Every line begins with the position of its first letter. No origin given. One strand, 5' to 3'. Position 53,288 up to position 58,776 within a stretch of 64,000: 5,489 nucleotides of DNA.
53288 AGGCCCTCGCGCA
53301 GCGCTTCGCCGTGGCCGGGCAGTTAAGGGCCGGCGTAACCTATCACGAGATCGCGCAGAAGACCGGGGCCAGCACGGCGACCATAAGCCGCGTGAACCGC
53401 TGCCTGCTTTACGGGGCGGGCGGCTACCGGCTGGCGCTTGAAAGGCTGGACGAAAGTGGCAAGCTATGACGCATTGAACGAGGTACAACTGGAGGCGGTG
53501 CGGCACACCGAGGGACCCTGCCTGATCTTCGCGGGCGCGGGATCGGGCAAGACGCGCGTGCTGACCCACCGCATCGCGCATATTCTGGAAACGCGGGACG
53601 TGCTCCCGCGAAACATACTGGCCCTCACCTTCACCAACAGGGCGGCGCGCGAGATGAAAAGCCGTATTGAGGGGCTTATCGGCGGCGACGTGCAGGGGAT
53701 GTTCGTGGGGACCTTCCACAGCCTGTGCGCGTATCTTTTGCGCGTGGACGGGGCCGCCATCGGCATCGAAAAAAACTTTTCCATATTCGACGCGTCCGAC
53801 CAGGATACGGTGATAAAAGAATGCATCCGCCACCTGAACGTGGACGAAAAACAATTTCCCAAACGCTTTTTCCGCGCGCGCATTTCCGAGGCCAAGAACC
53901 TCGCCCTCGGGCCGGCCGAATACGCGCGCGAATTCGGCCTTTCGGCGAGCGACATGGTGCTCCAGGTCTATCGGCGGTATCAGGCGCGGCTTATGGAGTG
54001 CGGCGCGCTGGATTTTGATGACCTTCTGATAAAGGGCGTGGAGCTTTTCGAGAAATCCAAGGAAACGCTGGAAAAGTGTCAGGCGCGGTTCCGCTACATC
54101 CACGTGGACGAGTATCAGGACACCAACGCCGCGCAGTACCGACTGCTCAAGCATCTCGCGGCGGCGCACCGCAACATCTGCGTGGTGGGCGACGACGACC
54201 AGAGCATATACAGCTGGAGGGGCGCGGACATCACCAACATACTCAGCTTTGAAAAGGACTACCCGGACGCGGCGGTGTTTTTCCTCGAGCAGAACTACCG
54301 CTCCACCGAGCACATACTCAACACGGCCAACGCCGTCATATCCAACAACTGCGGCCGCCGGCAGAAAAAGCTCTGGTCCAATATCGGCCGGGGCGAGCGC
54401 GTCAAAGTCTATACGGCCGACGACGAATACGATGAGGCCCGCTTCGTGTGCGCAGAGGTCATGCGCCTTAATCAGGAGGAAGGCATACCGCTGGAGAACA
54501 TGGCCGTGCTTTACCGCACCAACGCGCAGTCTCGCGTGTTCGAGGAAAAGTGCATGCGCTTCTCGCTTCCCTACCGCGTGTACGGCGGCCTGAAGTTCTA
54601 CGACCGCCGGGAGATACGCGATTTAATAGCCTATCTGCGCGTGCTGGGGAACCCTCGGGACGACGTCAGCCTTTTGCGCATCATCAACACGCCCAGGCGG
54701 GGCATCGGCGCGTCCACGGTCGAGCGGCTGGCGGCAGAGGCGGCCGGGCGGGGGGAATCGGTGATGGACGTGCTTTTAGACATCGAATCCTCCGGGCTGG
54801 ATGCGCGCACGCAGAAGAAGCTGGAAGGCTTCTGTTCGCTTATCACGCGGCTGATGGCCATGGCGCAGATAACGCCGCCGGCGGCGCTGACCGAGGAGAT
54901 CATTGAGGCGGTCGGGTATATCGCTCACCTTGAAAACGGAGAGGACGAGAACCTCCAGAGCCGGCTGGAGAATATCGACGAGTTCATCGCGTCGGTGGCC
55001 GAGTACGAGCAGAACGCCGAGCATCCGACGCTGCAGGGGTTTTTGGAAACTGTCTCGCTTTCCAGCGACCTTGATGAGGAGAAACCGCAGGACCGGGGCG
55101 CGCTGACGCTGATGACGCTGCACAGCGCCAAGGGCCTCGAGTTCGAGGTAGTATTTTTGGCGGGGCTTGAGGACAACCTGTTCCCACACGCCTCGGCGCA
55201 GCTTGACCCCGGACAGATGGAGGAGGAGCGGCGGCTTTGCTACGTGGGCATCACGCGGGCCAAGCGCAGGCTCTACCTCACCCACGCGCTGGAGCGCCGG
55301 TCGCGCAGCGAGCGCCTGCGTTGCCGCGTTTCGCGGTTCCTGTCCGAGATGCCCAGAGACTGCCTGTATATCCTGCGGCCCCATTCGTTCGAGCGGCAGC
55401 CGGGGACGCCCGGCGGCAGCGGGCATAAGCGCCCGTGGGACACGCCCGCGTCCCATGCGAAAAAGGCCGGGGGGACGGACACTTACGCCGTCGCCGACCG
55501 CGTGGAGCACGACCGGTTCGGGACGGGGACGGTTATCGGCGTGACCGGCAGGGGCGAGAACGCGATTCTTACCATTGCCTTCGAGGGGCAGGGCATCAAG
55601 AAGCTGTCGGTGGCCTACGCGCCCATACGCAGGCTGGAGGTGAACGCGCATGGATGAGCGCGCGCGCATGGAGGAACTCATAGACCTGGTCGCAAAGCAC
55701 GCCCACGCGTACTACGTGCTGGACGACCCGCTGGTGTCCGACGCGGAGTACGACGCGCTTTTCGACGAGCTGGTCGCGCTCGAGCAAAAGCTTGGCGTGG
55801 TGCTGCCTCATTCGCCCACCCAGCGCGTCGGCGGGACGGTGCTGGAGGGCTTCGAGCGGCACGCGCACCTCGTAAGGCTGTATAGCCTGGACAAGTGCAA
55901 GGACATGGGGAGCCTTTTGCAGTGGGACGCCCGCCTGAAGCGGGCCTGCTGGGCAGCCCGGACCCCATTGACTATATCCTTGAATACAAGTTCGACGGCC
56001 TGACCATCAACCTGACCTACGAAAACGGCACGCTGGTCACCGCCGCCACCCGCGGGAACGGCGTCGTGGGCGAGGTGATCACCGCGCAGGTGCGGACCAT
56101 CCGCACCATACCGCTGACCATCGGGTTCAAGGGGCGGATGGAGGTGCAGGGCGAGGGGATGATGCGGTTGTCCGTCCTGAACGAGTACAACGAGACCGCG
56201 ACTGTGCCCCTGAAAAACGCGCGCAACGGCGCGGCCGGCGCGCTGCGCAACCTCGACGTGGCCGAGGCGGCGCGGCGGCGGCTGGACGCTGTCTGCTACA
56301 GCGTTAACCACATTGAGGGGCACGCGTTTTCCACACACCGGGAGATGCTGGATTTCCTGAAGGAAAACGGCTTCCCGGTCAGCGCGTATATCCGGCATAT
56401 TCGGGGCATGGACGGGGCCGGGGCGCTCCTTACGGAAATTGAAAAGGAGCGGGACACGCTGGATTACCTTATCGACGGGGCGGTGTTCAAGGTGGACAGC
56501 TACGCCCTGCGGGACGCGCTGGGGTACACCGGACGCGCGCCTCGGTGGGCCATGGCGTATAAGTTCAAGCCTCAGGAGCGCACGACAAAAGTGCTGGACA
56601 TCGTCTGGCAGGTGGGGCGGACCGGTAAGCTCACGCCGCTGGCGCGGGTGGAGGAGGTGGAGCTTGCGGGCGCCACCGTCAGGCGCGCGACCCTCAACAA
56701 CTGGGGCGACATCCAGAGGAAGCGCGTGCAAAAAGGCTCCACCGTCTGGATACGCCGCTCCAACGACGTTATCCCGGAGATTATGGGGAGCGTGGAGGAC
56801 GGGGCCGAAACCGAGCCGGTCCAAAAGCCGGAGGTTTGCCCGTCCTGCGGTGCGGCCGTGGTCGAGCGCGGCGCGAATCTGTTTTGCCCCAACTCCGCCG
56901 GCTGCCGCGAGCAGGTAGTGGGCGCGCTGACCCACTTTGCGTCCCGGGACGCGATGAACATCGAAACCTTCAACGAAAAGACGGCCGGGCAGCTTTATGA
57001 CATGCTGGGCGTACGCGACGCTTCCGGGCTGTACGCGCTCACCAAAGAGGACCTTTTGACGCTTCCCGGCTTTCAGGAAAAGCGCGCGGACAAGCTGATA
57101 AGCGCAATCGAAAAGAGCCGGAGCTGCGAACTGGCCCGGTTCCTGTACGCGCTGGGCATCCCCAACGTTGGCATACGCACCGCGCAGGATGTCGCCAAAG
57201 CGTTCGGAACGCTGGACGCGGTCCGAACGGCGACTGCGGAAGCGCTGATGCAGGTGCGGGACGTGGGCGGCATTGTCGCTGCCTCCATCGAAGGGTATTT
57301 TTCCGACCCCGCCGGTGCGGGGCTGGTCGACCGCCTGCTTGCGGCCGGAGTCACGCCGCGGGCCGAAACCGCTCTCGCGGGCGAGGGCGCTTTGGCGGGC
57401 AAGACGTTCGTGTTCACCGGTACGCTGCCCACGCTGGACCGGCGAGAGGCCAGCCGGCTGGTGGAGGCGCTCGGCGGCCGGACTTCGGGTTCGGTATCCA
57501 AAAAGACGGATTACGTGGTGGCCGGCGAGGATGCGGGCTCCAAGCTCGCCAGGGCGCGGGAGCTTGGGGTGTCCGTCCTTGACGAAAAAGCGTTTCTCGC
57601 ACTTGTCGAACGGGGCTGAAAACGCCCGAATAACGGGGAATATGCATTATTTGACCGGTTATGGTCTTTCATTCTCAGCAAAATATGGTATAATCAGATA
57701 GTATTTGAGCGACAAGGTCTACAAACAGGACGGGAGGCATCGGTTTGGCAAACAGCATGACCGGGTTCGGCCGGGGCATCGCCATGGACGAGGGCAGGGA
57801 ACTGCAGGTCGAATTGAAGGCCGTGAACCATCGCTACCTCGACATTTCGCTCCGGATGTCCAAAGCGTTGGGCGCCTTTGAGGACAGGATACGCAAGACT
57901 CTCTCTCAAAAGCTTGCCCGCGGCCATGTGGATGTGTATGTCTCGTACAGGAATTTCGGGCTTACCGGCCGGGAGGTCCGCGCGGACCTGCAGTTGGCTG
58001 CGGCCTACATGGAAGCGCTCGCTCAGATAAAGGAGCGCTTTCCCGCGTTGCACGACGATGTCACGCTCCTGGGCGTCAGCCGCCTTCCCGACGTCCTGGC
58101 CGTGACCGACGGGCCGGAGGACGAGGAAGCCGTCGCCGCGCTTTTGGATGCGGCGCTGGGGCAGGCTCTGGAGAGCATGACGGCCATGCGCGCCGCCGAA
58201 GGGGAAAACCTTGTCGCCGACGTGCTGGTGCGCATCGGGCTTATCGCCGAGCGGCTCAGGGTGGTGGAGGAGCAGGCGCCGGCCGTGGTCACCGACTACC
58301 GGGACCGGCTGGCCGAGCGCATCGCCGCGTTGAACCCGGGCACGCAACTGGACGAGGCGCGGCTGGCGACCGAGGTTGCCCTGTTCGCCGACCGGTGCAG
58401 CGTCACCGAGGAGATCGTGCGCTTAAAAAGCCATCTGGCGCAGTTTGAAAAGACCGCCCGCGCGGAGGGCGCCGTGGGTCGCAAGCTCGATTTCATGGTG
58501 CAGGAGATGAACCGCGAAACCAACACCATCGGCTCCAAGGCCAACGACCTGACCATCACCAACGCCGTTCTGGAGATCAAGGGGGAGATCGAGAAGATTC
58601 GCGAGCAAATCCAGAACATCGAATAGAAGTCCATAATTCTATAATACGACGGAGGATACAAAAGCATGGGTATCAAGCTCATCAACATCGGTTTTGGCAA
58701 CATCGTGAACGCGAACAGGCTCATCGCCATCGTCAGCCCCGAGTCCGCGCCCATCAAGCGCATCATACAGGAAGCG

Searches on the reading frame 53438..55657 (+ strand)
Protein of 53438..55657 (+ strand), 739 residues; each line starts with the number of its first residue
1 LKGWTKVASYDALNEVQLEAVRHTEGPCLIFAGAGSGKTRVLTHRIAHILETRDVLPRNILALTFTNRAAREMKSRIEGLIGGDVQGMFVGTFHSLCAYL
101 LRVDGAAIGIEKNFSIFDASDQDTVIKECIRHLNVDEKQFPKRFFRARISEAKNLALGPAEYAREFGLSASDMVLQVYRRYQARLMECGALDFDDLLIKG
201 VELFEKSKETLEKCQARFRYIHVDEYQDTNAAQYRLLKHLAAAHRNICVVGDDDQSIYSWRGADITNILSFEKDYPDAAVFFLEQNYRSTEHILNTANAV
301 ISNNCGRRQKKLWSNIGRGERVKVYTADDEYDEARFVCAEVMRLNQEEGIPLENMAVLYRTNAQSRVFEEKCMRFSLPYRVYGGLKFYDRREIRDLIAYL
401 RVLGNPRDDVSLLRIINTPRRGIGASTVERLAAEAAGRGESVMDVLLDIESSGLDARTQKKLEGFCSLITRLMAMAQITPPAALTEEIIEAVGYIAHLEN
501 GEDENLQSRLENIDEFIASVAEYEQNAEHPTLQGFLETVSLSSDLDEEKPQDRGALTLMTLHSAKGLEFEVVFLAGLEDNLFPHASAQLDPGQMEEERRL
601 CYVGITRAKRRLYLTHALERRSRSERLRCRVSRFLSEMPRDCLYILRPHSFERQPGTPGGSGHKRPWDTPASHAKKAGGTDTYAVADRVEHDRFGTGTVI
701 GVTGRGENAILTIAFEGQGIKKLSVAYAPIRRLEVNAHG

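Call 18: search_protein_families(library=pfam, proteins=[window:53438-55657:+])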
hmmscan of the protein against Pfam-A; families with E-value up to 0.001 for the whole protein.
window:53438-55657:+ (739 aa): 7 families
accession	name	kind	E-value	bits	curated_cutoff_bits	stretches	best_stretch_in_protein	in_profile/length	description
PF00580.27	UvrD-helicase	-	1.9e-92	310.2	23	1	13-276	1-271/271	UvrD/REP helicase N-terminal domain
PF13361.12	UvrD_C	-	9.8e-80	269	25.6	1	283-617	3-348/350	UvrD-like helicase C-terminal domain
PF13245.12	AAA_19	-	2.4e-25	89.7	25.1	1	17-259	1-132/134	AAA domain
PF21196.3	PcrA_UvrD_tudor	-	3.2e-16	59.4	23.9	1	685-731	1-47/48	PcrA/UvrD tudor domain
PF13538.12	UvrD_C_2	-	1e-09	38.6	27.4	1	557-615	3-52/52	UvrD-like helicase C-terminal domain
PF01443.25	Viral_helicase1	-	1.9e-08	34.9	21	0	531-614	161-226/228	Viral superfamily 1 RNA helicase core domain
PF13604.12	AAA_30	-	2.1e-06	28.1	27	0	13-77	2-66/191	AAA domain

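Call 19: find_related_loci(query=window:53438-55657:+, collection=genome_contigs, flank=1000)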
Query window:53438-55657:+ (739 aa) in genome_contigs; peptide patterns used: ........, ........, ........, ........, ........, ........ (x = any residue, [..] = any of these).
600 stretches matched a pattern (row limit reached: there are more); 591 encode a relative of the query (tblastn E <= 1e-3); the best 80 are kept; 80 distinct loci.
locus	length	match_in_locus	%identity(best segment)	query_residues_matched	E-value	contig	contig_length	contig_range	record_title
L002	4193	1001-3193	47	13-733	0e+0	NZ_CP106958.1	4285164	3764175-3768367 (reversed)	Halobacillus andaensis strain E5 chromosome, complete genome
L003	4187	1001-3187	46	12-732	0e+0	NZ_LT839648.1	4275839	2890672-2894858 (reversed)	Oceanobacillus senegalensis strain Marseille-P3587, whole genome shotgun sequence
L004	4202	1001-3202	47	13-739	0e+0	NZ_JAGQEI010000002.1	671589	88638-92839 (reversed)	Heyndrickxia faecalis strain Marseille-P8953 NODE_2_length_671589_cov_101.109001, whole genome shotgun sequence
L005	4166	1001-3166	48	13-734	0e+0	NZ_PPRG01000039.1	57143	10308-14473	Staphylococcus devriesei strain CCUG 58238 b5fd8d6d-ad9c-4a08-ad28-f37f0666a1a0_c39, whole genome shotgun sequence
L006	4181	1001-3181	47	12-732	0e+0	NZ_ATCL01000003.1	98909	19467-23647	Exiguobacterium chiriqhucha RW-2 contig-3, whole genome shotgun sequence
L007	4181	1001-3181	46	12-732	0e+0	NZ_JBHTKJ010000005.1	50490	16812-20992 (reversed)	Virgibacillus byunsanensis strain CCUG 56754 GCM70027474_27, whole genome shotgun sequence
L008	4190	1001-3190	47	11-732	0e+0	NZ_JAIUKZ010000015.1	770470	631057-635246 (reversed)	Bacillus sp. RAR_GA_16 000000F, whole genome shotgun sequence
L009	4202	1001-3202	45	13-734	0e+0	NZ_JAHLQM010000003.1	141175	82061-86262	Amphibacillus sp. MSJ-3 LDH-m-3_ctg0010, whole genome shotgun sequence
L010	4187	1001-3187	47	11-732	0e+0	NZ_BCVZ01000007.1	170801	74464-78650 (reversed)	Bacillus sonorensis NBRC 101234 = KCTC 13918 strain NBRC 101234, whole genome shotgun sequence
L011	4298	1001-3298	45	13-734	0e+0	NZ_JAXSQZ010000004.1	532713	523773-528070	Paenibacillus campi strain SGZ-1009 Scaffold4, whole genome shotgun sequence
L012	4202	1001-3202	47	13-733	0e+0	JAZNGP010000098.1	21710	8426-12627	MAG: Bacillus sp. (in: firmicutes) isolate T1900044703_TS20190169.MAGScoT_cleanbin_000001 SGB_1803_k141_458042, whole ge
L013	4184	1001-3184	46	12-732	0e+0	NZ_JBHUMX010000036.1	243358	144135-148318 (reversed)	Oceanobacillus kapialis strain TISTR 1858 velvet_auto_105_36, whole genome shotgun sequence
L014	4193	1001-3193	46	8-732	0e+0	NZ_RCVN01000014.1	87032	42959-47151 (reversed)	Staphylococcus pseudoxylosus strain S04009 NODE_14_length_87032_cov_32.734194, whole genome shotgun sequence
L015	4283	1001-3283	46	13-734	0e+0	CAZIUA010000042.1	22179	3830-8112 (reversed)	MAG TPA_asm: uncultured Faecalibacterium sp. isolate SRP350583_co1_396 genome assembly, contig: NODE_4007_length_22179_c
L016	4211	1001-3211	47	13-732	0e+0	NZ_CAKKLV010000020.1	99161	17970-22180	Peribacillus sp. Bi96, whole genome shotgun sequence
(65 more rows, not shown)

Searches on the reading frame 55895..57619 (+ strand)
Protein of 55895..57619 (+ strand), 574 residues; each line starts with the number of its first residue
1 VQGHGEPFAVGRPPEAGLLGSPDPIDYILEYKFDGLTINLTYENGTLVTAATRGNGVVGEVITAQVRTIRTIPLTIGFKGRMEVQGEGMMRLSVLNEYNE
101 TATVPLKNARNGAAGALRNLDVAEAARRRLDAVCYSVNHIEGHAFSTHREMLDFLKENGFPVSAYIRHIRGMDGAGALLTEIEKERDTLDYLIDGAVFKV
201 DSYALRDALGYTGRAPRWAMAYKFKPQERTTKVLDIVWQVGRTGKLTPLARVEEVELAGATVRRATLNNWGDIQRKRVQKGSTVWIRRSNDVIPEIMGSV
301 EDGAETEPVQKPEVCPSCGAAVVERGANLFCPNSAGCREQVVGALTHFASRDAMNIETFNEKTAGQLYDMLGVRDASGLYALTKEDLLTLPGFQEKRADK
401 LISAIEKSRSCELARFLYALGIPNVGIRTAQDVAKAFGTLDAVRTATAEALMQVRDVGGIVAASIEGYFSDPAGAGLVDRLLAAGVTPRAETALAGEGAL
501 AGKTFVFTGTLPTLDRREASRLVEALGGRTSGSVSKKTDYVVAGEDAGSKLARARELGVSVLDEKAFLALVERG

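Call 54: search_protein_families(library=pfam, proteins=[window:55895-57619:+])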
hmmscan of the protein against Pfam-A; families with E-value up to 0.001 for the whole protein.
window:55895-57619:+ (574 aa): 6 families
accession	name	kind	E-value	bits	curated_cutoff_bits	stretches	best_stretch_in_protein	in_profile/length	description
PF01653.23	DNA_ligase_aden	-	1.9e-63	214.8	27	1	24-227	41-253/253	NAD-dependent DNA ligase adenylation domain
PF03120.22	DNA_ligase_OB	-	2.1e-27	95.2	32.9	1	230-304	1-75/79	NAD-dependent DNA ligase OB-fold domain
PF12826.13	HHH_2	-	4.9e-19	68.7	27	1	415-473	1-59/64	Helix-hairpin-helix motif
PF00533.33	BRCT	-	3.1e-13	50.2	21.3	1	499-569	5-76/78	BRCA1 C Terminus (BRCT) domain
PF14520.12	HHH_5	-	1.6e-11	45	27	2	360-406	11-56/57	Helix-hairpin-helix domain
PF12738.14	PTCB-BRCT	-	5e-05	23.7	22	1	515-561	12-58/63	twin BRCT domain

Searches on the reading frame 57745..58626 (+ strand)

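Call 54: search_protein_families(library=pfam, proteins=[window:57745-58626:+])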
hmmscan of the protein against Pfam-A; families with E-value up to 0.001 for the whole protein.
window:57745-58626:+ (293 aa): 2 families
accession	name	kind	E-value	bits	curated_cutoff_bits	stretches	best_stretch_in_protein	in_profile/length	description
PF08340.16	YicC-like_C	-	4.8e-47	159.4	27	1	174-293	1-120/120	Endoribonuclease YicC-like, C-terminal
PF03755.18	YicC-like_N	-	4.8e-44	150.9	25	1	3-156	2-154/156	Endoribonuclease YicC-like, N-terminal region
